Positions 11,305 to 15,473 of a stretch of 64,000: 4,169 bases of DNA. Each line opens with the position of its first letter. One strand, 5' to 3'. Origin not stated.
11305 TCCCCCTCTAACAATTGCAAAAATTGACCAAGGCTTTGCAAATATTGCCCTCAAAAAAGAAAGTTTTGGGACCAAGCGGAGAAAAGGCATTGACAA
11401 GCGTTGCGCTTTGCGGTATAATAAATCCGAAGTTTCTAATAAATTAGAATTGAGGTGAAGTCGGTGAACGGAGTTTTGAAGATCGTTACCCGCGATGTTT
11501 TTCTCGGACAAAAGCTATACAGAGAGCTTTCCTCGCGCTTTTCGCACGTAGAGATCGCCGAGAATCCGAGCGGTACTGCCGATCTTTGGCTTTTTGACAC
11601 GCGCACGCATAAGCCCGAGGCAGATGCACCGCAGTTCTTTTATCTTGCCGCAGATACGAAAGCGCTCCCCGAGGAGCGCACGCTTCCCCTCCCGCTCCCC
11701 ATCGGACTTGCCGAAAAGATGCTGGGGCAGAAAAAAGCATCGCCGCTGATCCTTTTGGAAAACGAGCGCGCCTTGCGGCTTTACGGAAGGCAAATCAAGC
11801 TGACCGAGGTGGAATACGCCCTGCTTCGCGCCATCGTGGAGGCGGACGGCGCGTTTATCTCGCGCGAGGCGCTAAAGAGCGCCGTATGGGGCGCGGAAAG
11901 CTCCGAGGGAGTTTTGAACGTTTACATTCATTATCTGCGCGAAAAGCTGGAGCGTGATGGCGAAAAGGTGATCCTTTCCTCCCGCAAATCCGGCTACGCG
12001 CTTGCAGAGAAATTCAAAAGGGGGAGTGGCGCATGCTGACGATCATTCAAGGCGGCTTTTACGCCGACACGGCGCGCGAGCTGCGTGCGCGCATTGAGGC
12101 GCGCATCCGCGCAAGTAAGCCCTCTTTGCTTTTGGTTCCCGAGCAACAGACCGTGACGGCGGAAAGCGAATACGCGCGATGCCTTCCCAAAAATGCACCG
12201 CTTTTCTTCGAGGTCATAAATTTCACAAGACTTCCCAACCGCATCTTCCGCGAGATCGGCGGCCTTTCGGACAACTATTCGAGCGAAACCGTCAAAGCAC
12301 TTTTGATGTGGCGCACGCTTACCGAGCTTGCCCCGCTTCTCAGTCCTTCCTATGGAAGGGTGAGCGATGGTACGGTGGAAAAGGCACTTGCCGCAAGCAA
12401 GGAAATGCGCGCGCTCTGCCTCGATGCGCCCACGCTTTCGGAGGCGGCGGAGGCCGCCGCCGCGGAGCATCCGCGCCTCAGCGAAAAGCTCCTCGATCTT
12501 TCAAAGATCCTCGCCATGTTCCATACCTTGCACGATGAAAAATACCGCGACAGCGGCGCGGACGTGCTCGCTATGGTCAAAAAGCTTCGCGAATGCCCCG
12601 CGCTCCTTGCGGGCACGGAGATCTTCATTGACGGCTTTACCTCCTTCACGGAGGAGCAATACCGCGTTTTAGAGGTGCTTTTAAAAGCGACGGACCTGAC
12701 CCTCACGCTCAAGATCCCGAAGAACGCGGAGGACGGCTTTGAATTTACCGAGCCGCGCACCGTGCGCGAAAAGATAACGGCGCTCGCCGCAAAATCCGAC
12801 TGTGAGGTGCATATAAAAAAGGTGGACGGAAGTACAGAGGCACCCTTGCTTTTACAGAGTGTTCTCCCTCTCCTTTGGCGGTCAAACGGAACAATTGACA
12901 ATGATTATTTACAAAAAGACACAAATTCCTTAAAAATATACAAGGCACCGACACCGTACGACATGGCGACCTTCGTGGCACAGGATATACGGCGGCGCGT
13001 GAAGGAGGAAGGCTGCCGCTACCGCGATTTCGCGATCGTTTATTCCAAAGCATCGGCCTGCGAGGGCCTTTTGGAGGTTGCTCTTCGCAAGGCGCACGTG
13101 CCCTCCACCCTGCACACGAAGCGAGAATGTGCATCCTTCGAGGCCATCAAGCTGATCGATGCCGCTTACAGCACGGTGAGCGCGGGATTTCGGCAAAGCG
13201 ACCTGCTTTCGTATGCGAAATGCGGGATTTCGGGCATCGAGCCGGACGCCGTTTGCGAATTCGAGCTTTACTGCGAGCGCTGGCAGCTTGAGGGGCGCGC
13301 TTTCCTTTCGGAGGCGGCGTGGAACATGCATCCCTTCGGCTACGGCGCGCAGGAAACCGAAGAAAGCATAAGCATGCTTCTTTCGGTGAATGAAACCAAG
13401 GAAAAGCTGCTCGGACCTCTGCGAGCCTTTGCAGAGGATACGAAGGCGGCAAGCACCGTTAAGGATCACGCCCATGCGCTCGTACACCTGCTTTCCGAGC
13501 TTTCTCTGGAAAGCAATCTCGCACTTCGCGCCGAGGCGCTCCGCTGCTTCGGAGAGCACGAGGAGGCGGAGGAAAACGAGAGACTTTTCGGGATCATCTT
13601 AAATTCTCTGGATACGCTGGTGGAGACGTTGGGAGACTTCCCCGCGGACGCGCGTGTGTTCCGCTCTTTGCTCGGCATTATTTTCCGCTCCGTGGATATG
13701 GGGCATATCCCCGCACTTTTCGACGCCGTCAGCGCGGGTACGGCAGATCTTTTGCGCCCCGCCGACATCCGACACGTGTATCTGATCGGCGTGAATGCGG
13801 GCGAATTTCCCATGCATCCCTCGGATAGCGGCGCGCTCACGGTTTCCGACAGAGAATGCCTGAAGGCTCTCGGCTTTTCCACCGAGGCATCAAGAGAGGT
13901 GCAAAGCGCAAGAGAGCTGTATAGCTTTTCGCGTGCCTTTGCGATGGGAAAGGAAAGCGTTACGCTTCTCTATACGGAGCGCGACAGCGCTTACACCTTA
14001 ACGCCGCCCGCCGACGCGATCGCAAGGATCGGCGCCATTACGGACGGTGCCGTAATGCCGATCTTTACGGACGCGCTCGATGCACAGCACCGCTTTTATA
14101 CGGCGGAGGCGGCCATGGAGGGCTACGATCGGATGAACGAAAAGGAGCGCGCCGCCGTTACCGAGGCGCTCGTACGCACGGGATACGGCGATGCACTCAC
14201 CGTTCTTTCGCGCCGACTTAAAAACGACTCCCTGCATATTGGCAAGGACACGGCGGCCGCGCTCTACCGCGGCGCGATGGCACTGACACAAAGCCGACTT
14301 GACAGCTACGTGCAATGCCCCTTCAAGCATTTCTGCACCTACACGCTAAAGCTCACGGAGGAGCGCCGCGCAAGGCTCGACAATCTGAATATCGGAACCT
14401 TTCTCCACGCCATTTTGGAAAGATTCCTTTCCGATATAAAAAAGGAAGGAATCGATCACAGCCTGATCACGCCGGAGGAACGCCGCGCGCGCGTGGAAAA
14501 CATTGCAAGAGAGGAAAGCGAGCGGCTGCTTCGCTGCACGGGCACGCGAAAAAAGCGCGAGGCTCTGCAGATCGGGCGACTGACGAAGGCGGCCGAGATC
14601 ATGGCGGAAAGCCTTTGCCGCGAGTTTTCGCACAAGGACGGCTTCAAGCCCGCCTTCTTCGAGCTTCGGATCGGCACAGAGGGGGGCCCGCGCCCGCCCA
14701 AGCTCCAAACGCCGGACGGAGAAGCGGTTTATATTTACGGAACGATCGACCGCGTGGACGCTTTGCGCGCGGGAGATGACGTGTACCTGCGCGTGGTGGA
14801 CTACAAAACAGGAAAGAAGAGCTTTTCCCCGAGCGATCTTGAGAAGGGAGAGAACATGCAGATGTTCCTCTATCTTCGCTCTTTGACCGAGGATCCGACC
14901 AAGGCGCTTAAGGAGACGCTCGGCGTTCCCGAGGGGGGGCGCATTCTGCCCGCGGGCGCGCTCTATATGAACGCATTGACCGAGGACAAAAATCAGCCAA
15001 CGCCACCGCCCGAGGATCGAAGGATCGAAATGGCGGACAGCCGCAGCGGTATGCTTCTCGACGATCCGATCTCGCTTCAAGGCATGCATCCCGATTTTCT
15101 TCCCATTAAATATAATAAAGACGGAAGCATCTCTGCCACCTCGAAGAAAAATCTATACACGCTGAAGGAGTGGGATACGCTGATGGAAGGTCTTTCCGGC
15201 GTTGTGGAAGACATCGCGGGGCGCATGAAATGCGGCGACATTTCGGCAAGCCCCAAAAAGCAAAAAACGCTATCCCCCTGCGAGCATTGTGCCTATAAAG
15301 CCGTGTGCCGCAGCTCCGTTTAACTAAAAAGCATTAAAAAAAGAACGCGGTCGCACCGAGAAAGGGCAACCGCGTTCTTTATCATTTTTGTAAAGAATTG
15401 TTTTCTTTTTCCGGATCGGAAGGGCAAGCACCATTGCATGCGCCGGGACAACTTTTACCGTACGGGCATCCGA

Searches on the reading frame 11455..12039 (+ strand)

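Call 8: search_protein_families(library=ncbifam, proteins=[window:11455-12039:+])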
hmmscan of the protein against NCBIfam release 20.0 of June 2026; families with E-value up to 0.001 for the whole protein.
window:11455-12039:+ (194 aa): 27 families (the best 25 are shown)
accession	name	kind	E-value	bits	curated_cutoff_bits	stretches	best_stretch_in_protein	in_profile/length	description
NF045914.1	RespRegNblR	equivalog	1.9e-12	47.3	300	1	101-185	140-227/228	response regulator transcription factor NblR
NF045944.1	ResRegRpaBCyano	equivalog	1e-09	38.1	330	1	102-183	140-227/229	response regulator transcription factor RpaB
NF040689.1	MtrAB_MtrA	equivalog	1.4e-09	37.6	300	1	103-181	134-216/219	MtrAB system response regulator MtrA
NF033117.2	vanR_ACDEGLN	exception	1e-08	35.1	350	1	94-170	132-210/226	VanR-ABDEGLN family response regulator transcription factor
TIGR02154.1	PhoB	equivalog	5.1e-08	32.5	296.2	1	102-183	141-225/226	phosphate regulon transcriptional regulator PhoB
TIGR01387.1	cztR_silR_copR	subfamily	1.3e-07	31.5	279.2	1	110-183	142-218/218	heavy metal response regulator transcription factor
NF053854.1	RespRegPhoBBctds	equivalog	1.9e-07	30.7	270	1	96-181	136-222/225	two-component system response regulator PhoB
NF007928.2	PRK10643.1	equivalog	4.8e-07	29.6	330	1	103-182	137-215/216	two-component system response regulator PmrA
NF000401.1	vanR-A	exception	1.9e-06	27.5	500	1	98-168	139-214/231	vancomycin resistance response regulator transcription factor VanR-A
NF008296.0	PRK11083.1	equivalog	2.3e-06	27.2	273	1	101-184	139-226/228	two-component system response regulator CreB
NF000403.1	vanR-C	exception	2.8e-06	27.1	480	1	96-173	138-217/231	vancomycin resistance response regulator transcription factor VanR-C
NF007820.0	PRK10529.1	equivalog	3.2e-06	26.7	325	1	105-170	141-208/225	two-component system response regulator KdpE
NF000404.1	vanR-D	exception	4e-06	26.5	500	1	107-169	150-214/232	vancomycin resistance response regulator transcription factor VanR-D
NF040534.1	resp_reg_YycF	equivalog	8e-06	25.3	340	1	106-184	146-228/231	response regulator YycF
NF008034.0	PRK10766.1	equivalog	1.4e-05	24.7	275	1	103-186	147-229/231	two-component system response regulator TorR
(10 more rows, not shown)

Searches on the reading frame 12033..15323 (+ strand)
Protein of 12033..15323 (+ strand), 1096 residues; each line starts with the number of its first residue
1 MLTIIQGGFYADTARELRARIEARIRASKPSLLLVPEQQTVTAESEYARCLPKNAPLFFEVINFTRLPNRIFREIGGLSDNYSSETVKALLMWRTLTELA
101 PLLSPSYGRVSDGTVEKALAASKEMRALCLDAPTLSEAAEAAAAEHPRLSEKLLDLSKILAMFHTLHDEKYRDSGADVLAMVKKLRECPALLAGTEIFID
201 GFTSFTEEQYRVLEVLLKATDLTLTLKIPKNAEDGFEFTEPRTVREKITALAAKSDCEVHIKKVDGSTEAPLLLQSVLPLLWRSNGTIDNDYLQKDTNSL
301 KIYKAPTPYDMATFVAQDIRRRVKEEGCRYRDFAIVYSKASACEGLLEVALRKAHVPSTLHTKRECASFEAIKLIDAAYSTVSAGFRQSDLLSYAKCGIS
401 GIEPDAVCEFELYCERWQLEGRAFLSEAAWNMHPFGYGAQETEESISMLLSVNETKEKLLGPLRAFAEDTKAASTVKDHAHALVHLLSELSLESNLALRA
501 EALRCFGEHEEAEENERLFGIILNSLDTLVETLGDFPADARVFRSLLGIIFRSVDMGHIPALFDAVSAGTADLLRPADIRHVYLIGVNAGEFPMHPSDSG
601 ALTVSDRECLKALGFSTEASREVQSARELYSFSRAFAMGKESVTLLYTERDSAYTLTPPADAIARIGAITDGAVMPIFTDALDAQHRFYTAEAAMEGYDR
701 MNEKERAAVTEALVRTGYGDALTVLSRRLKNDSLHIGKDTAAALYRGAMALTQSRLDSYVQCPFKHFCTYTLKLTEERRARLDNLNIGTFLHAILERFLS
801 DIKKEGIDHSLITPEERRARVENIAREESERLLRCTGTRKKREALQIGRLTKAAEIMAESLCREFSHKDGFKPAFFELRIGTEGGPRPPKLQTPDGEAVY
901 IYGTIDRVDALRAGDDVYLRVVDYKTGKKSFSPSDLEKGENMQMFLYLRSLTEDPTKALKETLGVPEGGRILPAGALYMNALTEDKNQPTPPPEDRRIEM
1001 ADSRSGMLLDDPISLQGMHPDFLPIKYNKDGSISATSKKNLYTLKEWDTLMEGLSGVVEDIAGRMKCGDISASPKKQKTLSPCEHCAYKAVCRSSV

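Call 8: search_protein_families(library=ncbifam, proteins=[window:12033-15323:+])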
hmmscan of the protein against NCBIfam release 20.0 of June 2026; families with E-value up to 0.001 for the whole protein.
window:12033-15323:+ (1096 aa): 4 families
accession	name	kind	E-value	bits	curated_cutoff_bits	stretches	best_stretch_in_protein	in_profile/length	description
TIGR02773.1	addB_Gpos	equivalog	1.9e-130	436.5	903.7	1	27-1093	28-1127/1159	helicase-exonuclease AddAB subunit AddB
TIGR02774.1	rexB_recomb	equivalog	7.1e-33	114.1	718.35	2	85-611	82-590/1076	ATP-dependent nuclease subunit B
TIGR03623.1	TIGR03623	subfamily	4.5e-09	35.1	299.6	1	756-950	605-783/876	probable DNA repair protein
TIGR02786.1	addB_alphas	equivalog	2.5e-06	25.9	486.5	1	755-945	756-921/1024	double-strand break repair protein AddB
